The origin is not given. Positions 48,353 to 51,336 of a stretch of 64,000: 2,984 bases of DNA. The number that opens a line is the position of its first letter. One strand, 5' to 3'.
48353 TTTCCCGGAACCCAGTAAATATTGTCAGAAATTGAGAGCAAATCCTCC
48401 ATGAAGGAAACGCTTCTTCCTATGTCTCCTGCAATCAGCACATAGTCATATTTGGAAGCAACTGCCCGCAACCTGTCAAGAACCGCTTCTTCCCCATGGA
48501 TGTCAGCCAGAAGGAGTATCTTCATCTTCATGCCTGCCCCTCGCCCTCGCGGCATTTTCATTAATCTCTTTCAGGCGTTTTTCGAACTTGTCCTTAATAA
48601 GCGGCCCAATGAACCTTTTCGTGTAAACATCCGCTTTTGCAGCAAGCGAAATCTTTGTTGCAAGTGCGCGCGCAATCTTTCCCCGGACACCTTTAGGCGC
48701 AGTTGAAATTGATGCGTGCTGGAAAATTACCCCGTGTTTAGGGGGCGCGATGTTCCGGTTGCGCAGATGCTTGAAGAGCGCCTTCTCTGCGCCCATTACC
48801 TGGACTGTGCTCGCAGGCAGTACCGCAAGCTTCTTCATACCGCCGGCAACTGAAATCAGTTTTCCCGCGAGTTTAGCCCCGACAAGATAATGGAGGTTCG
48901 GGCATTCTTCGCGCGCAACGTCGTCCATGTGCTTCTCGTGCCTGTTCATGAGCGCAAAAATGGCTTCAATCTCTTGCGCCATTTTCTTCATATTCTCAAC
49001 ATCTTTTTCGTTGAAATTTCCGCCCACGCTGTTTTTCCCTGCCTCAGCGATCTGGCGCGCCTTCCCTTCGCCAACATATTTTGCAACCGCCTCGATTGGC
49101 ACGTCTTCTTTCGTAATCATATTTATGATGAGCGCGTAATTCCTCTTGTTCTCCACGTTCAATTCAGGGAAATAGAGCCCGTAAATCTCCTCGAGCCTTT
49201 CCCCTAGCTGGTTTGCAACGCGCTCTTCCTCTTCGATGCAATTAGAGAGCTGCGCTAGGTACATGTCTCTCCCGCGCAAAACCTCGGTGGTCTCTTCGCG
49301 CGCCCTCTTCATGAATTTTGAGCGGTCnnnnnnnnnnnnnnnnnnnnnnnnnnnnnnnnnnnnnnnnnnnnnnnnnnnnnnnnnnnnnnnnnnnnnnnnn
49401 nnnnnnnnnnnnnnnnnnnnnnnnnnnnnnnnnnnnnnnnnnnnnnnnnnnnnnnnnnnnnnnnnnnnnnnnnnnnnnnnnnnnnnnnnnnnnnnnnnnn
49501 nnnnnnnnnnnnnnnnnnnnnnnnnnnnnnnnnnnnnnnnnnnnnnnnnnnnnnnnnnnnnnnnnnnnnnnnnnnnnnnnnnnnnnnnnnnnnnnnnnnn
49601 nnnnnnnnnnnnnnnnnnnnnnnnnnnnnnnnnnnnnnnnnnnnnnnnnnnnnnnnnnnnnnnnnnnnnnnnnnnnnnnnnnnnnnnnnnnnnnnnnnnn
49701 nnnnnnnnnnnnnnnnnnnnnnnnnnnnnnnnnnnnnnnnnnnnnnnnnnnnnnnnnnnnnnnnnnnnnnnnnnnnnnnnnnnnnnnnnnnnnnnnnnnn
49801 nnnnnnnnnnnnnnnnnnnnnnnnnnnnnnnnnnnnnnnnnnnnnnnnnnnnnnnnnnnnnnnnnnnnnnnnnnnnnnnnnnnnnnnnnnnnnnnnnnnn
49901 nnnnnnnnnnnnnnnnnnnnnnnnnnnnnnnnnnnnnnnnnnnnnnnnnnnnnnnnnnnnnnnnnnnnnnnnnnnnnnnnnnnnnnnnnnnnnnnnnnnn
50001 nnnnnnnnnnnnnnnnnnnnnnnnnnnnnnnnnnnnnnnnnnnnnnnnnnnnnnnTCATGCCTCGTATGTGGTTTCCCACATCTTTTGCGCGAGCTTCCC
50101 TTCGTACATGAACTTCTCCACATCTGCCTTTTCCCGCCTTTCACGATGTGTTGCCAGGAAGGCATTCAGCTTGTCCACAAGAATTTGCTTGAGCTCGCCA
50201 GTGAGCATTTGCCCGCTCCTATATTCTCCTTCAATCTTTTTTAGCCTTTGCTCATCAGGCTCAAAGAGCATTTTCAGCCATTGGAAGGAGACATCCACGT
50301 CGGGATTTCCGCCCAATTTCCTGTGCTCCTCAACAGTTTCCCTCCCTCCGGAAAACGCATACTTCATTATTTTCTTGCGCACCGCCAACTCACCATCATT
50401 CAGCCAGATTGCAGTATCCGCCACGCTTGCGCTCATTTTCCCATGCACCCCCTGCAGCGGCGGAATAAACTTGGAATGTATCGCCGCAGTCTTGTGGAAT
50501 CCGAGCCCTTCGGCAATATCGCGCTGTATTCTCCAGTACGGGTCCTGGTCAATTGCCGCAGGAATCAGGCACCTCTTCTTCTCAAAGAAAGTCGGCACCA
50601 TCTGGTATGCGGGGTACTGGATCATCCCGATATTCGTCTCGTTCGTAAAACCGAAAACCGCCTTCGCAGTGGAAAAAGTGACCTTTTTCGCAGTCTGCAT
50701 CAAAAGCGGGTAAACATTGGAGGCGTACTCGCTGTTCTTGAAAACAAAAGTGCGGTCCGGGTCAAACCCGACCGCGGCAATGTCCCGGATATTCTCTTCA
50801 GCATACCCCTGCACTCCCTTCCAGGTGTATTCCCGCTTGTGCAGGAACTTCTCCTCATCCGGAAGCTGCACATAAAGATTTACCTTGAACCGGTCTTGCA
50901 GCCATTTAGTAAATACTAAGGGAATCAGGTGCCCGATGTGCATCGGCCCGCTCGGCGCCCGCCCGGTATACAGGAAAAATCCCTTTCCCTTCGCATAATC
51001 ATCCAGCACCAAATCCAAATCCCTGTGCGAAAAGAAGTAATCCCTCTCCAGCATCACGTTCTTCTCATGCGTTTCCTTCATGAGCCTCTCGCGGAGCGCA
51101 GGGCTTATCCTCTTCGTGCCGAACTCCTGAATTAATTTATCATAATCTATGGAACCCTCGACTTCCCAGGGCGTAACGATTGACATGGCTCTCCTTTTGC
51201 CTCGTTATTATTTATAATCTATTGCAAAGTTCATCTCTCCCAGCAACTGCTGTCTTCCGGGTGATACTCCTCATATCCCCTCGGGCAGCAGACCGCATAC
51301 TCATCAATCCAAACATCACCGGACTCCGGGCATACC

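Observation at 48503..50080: Nop5-like snoRNP protein with a 275-aa N-terminal RGG/GAR repeat region replacing the usual fibrillarin-binding N-domain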

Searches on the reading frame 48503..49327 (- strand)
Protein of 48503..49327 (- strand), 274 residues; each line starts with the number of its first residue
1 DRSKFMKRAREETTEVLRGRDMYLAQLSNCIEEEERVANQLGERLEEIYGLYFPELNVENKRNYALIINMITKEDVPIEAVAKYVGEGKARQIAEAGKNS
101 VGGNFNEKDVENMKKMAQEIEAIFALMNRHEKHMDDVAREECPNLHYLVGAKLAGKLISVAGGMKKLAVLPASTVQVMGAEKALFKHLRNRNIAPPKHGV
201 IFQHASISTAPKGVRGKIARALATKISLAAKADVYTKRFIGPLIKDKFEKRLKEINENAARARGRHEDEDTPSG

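Call 38: find_related_loci(query=A1, collection=genome_contigs, flank=8000)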
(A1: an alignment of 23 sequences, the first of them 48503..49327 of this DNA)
Query A1 (274 aa) in genome_contigs; peptide patterns used: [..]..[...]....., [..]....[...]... (x = any residue, [..] = any of these).
600 stretches matched a pattern (row limit reached: there are more); 599 encode a relative of the query (tblastn E <= 1e-3); the best 80 are kept; 80 distinct loci.
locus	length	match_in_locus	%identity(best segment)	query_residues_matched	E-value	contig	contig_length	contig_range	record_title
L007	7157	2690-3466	76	1-259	1e-135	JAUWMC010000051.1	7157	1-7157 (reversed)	MAG: Candidatus Micrarchaeota archaeon isolate CSMAG_2388 CSMAG_2388_k141_1134860_length_7157_cov_8.0000, whole genome s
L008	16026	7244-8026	74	1-261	7e-135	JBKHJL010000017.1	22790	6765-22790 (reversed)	MAG: Candidatus Micrarchaeia archaeon isolate D4M11_51 NODE_1071_length_22790_cov_10.561733, whole genome shotgun sequen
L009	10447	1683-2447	77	1-255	8e-134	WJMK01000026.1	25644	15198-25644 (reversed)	MAG: Candidatus Micrarchaeota archaeon isolate Bin_386 k141_2451962, whole genome shotgun sequence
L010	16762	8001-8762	48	2-255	2e-79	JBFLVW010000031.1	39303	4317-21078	MAG: Candidatus Micrarchaeota archaeon isolate MAG016 MAG016_31, whole genome shotgun sequence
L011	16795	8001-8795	49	2-264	9e-79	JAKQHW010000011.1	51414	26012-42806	MAG: Candidatus Micrarchaeota archaeon isolate USDE_metabat.57 k141_277443, whole genome shotgun sequence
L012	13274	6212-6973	48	2-255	8e-77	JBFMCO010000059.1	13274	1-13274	MAG: Candidatus Micrarchaeota archaeon isolate MAG195 MAG195_59, whole genome shotgun sequence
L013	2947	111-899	46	2-263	3e-76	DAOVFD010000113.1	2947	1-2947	MAG TPA_asm: Candidatus Micrarchaeota archaeon isolate CSMAG_1100 CSMAG_1100_k141_4981731_length_2947_cov_10.0000, whole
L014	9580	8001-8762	45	2-255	9e-75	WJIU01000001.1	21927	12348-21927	MAG: Candidatus Micrarchaeota archaeon isolate Bin_091 k141_66927, whole genome shotgun sequence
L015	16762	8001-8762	46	2-255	2e-73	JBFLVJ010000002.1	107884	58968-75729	MAG: Candidatus Micrarchaeota archaeon isolate MAG003 MAG003_2, whole genome shotgun sequence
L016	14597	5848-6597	47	5-255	1e-71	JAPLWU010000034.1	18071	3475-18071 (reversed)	MAG: Candidatus Micrarchaeota archaeon isolate LacPavin_0920_SED3_MAG_54_8 LacPavin_0920_SED3_scaffold_1272113, whole ge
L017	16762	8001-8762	44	2-255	2e-71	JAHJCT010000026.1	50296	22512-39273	MAG: Candidatus Micrarchaeota archaeon isolate Modern_marine.mb.318 Modern_marine.mb.318_k141_2107167, whole genome shot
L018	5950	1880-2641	45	2-255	4e-71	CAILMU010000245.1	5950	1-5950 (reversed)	uncultured Candidatus Micrarchaeota archaeon isolate AlinenSediments_bin-0775 genome assembly, contig: bin-0775:245/246,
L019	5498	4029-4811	48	1-262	2e-71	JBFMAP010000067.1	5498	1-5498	MAG: Candidatus Micrarchaeota archaeon isolate MAG141 MAG141_67, whole genome shotgun sequence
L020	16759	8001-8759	44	2-255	6e-71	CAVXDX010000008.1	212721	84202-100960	MAG: uncultured Candidatus Micrarchaeota archaeon isolate MFD04408.bin.1.57 genome assembly, contig: contig_13598, whole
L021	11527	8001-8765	47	2-256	3e-70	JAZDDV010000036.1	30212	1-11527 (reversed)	MAG: Candidatus Micrarchaeota archaeon isolate MEGAHIT-group-0.100 k141_14288086, whole genome shotgun sequence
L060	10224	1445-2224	38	1-259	3e-52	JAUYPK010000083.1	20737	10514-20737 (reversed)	MAG: Candidatus Micrarchaeota archaeon isolate C4_metabat.bin.26 C4_k141_56202, whole genome shotgun sequence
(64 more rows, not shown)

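Call 41: find_homologous_proteins(query=L060:2254-2907:+)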
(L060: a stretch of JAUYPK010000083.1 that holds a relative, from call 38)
Query L060:2254-2907:+ (218 aa): 7863 proteins with E <= 0.001 among 8000 candidates; the best 120 are listed.
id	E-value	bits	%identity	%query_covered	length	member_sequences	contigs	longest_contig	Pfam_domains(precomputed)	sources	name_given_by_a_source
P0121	1.9e-125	434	90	100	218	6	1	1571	PF01269.24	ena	-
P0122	7.1e-123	426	88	100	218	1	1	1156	PF01269.24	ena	-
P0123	3.6e-117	407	83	100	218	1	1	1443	PF01269.24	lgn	-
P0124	3.9e-111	388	79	100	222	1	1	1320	PF01269.24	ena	-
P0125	1.3e-110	386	79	99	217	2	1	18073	PF01269.24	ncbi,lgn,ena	-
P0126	2.6e-108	378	78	99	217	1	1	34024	PF01269.24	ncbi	ncbi:MAG: fibrillarin-like rRNA/tRNA 2'-O-methyltransferase [Candidatus Micrarchaeota archaeon]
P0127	1.7e-104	366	76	99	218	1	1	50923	PF01269.24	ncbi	-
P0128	2.2e-104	365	77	99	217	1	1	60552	PF01269.24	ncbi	-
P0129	7.4e-104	364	74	99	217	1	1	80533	PF01269.24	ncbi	-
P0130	1.2e-101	356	74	99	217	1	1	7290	PF01269.24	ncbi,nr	ncbi:fibrillarin-like rRNA/tRNA 2'-O-methyltransferase [Candidatus Micrarchaeota archaeon]|nr:fibril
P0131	1.4e-101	356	76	98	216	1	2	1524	PF01269.24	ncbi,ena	-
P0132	2.3e-99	349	73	98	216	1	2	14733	PF01269.24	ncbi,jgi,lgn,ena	-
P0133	7.1e-99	347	75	98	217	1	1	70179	PF01269.24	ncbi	-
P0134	5.1e-90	319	87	75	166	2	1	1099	PF01269.24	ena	-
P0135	1.7e-86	307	65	99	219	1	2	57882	PF01269.24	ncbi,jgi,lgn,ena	-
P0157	1.8e-67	245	54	95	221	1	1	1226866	PF01269.24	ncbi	-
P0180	2.2e-64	235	52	99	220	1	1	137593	PF01269.24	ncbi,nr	ncbi:MAG: fibrillarin-like rRNA/tRNA 2'-O-methyltransferase [Candidatus Micrarchaeota archaeon]|nr:f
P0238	2.7e-61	225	51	95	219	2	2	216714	PF01269.24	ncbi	ncbi:MAG: fibrillarin-like rRNA/tRNA 2'-O-methyltransferase [Candidatus Micrarchaeia archaeon]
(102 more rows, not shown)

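Call 42: find_encoding_contigs(protein=P0238, flank=6000, max_places=1)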
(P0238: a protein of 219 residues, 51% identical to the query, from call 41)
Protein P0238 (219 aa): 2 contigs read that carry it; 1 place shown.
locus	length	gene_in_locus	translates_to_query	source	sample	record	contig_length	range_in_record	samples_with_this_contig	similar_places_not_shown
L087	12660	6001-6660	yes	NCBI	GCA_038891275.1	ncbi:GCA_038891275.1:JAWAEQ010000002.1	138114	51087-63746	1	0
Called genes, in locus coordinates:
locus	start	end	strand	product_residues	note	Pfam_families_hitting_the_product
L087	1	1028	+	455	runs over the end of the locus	PF18195:GatD_N, PF00710:Asparaginase, PF17763:Asparaginase_C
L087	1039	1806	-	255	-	-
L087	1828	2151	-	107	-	PF01849:NAC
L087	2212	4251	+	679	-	PF01751:Toprim, PF01131:Topoisom_bac, PF01396:Zn_ribbon_Top1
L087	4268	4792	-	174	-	-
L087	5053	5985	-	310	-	PF03706:LPG_synthase_TM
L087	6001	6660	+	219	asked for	PF01269:Fibrillarin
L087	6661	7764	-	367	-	PF01569:PAP2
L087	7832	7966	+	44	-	-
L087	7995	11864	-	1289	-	-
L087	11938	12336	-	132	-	-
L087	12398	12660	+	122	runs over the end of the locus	PF03259:Robl_LC7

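Call 43: find_encoding_contigs(protein=P0180, flank=6000, max_places=1)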
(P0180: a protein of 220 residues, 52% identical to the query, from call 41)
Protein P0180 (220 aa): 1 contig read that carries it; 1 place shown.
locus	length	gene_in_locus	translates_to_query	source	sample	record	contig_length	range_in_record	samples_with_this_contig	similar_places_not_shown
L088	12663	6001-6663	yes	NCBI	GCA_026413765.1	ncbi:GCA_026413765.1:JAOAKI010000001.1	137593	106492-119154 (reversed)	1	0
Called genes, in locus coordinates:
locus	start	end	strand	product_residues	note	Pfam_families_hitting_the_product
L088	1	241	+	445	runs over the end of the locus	-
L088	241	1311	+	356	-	-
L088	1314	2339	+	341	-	-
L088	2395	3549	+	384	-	PF02355:SecD_SecF_C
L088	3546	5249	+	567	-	PF02355:SecD_SecF_C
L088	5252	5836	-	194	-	PF09858:DUF2085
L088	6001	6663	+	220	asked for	PF01269:Fibrillarin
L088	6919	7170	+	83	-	-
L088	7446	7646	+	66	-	PF02796:HTH_7, PF13542:HTH_Tnp_ISL3 (weak), PF13384:HTH_23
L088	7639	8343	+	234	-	PF00702:Hydrolase, PF13419:HAD_2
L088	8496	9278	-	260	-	PF00733:Asn_synthase, PF24167:DUF7411, PF00733:Asn_synthase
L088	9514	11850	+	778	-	PF01326:PPDK_N, PF00391:PEP-utilizers, PF02896:PEP-utilizers_C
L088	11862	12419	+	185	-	PF00254:FKBP_C, PF22199:FKBP26_IF (weak)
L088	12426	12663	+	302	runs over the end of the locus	PF01866:Diphthamide_syn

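Call 68: find_encoding_contigs(protein=P0129, flank=5000, max_places=1)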
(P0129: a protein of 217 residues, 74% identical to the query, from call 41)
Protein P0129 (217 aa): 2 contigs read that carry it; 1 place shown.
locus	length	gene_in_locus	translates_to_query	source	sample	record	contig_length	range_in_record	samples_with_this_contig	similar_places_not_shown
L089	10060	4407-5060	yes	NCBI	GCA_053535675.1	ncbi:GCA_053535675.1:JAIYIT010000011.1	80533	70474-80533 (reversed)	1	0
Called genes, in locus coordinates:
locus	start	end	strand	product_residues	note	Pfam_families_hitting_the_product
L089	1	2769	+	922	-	?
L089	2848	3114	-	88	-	PF14935:TMEM138 (weak), PF13396:PLDc_N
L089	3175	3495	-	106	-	PF13396:PLDc_N (weak)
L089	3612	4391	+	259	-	PF01798:Nop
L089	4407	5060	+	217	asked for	PF01269:Fibrillarin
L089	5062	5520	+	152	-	-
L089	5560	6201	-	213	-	PF05401:NodS (faint), PF13489:Methyltransf_23, PF05891:Methyltransf_PK (weak), PF13847:Methyltransf_31, PF01739:CheR (weak), PF08241:Methyltransf_11, PF08242:Methyltransf_12, PF13649:Methyltransf_25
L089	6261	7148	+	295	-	PF03706:LPG_synthase_TM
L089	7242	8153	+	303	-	PF00557:Peptidase_M24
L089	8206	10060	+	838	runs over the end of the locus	PF02368:Big_2 (weak)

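Call 69: find_encoding_contigs(protein=P0157, flank=5000, max_places=1)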
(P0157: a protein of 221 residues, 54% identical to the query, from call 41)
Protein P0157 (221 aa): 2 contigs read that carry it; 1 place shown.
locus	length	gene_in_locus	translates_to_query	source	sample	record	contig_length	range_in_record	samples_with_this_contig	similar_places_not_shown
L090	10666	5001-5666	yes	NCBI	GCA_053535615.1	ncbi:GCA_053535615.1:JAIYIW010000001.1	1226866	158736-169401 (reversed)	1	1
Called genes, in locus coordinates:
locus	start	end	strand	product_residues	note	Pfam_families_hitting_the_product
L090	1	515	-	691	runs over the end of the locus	PF17207:MCM_OB, PF00493:MCM, PF07728:AAA_5, PF01078:Mg_chelatase, PF17855:MCM_lid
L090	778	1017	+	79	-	-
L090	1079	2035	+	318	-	PF01916:DS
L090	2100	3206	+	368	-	PF00465:Fe-ADH, PF13685:Fe-ADH_2, PF25137:ADH_Fe_C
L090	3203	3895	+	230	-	PF00149:Metallophos, PF12850:Metallophos_2, PF14582:Metallophos_3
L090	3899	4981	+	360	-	PF07676:PD40 (faint)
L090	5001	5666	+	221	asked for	PF01269:Fibrillarin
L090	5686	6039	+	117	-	PF02261:Asp_decarbox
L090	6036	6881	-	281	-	PF13489:Methyltransf_23, PF01209:Ubie_methyltran, PF08241:Methyltransf_11, PF08242:Methyltransf_12, PF13649:Methyltransf_25, PF13847:Methyltransf_31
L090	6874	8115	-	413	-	-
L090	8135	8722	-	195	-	-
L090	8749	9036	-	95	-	-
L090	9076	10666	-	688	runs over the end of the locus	PF10060:DUF2298 (weak)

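Call 76: find_homologous_proteins(query=A3)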
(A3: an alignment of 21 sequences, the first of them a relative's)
Query A3 (21 sequences) (220 aa, profile of the alignment): 7924 proteins with E <= 0.001 among 8000 candidates; the best 120 are listed.
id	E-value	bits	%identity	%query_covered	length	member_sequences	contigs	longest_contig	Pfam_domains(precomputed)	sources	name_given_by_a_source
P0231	5.4e-107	374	67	100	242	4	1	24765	PF01269.24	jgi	-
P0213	1.4e-106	373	70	100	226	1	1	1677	PF01269.24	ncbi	-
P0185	2.6e-106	372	70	100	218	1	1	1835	PF01269.24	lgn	-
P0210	3.0e-106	372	70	100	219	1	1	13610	PF01269.24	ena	-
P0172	5.5e-106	371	69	100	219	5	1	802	PF01269.24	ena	-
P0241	5.6e-106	371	68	100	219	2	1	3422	PF01269.24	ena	-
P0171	8.1e-106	370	69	100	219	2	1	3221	PF01269.24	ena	-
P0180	8.6e-106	370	100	100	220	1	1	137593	PF01269.24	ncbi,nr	ncbi:MAG: fibrillarin-like rRNA/tRNA 2'-O-methyltransferase [Candidatus Micrarchaeota archaeon]|nr:f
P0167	9.0e-106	370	66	100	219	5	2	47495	PF01269.24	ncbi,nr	ncbi:TPA: fibrillarin-like rRNA/tRNA 2'-O-methyltransferase [Candidatus Micrarchaeota archaeon]|nr:f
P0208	1.0e-105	370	66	100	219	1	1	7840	PF01269.24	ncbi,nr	ncbi:Fibrillarin-like rRNA/tRNA 2'-O-methyltransferase [uncultured archaeon]|nr:Fibrillarin-like rRN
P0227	1.8e-105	369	67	100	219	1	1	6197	PF01269.24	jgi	jgi:fibrillarin-like pre-rRNA processing protein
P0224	2.2e-105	369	69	100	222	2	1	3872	PF01269.24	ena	-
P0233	5.9e-105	367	70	100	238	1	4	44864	PF01269.24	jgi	-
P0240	6.6e-105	367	66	100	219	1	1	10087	PF01269.24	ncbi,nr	ncbi:MAG: fibrillarin-like rRNA/tRNA 2'-O-methyltransferase [Candidatus Micrarchaeota archaeon]|nr:f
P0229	8.7e-105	367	67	100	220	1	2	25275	PF01269.24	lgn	-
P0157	1.9e-101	356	56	100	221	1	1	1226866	PF01269.24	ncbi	-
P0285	3.7e-100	352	61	100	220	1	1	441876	PF01269.24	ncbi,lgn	ncbi:MAG: fibrillarin-like rRNA/tRNA 2'-O-methyltransferase [Candidatus Anstonellaceae archaeon]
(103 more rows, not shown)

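Call 77: find_encoding_contigs(protein=P0285, flank=6000, max_places=1)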
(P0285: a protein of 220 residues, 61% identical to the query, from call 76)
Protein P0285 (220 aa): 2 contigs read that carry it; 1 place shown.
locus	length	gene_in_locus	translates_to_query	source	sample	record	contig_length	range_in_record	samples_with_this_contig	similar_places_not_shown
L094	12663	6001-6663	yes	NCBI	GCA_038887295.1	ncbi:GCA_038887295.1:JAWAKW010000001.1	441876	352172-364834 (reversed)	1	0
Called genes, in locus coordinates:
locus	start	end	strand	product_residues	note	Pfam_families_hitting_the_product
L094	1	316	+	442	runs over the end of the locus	-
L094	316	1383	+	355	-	-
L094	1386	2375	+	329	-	-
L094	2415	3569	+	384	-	PF02355:SecD_SecF_C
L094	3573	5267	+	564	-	PF02355:SecD_SecF_C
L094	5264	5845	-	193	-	PF09858:DUF2085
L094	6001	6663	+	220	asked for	PF01269:Fibrillarin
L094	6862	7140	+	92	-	-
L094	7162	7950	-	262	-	PF00733:Asn_synthase, PF24167:DUF7411, PF00733:Asn_synthase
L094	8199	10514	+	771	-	PF01326:PPDK_N, PF00391:PEP-utilizers, PF02896:PEP-utilizers_C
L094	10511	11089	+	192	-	PF00254:FKBP_C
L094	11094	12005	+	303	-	PF01866:Diphthamide_syn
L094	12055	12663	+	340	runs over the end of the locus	PF13207:AAA_17, PF13238:AAA_18, PF00383:dCMP_cyt_deam_1, PF14437:MafB19-deam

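Call 79: search_protein_families(library=pfam, proteins=[L088:6919-7170:+, L094:6862-7140:+, L089:5062-5520:+, L087:7832-7966:+], max_evalue=0.1)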
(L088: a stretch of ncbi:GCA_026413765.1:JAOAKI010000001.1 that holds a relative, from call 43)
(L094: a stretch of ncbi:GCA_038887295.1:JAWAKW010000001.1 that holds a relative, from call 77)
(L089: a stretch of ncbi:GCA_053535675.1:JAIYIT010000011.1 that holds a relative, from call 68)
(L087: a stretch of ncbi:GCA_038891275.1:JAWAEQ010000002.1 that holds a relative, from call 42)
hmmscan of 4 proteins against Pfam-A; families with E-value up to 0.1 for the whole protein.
L088:6919-7170:+ (83 aa): 0 families

L094:6862-7140:+ (92 aa): 1 family
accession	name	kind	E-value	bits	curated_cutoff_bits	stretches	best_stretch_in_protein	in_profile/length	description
PF11006.13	DUF2845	-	0.048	14.4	21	1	36-69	38-71/90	Protein of unknown function (DUF2845)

L089:5062-5520:+ (152 aa): 0 families

L087:7832-7966:+ (44 aa): 0 families

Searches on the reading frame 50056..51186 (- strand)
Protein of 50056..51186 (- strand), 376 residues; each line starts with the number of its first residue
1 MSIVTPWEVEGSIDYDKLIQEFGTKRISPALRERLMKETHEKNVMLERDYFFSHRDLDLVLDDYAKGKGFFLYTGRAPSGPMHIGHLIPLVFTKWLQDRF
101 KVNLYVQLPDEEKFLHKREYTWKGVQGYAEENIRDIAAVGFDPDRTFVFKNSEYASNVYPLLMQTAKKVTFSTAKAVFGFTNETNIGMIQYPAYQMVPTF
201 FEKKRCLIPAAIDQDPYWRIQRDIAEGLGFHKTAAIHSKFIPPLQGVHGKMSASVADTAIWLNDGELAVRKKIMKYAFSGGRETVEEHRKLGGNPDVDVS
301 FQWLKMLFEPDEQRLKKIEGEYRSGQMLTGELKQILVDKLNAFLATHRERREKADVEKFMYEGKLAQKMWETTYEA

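Call 35: search_protein_families(library=pfam, proteins=[window:50056-51186:-], max_evalue=0.001)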
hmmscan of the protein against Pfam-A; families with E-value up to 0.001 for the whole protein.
window:50056-51186:- (376 aa): 1 family
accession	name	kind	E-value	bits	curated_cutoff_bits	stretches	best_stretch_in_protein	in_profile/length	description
PF00579.31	tRNA-synt_1b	-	1.8e-21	77.1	21.1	1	70-344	6-291/292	tRNA synthetases class I (W and Y)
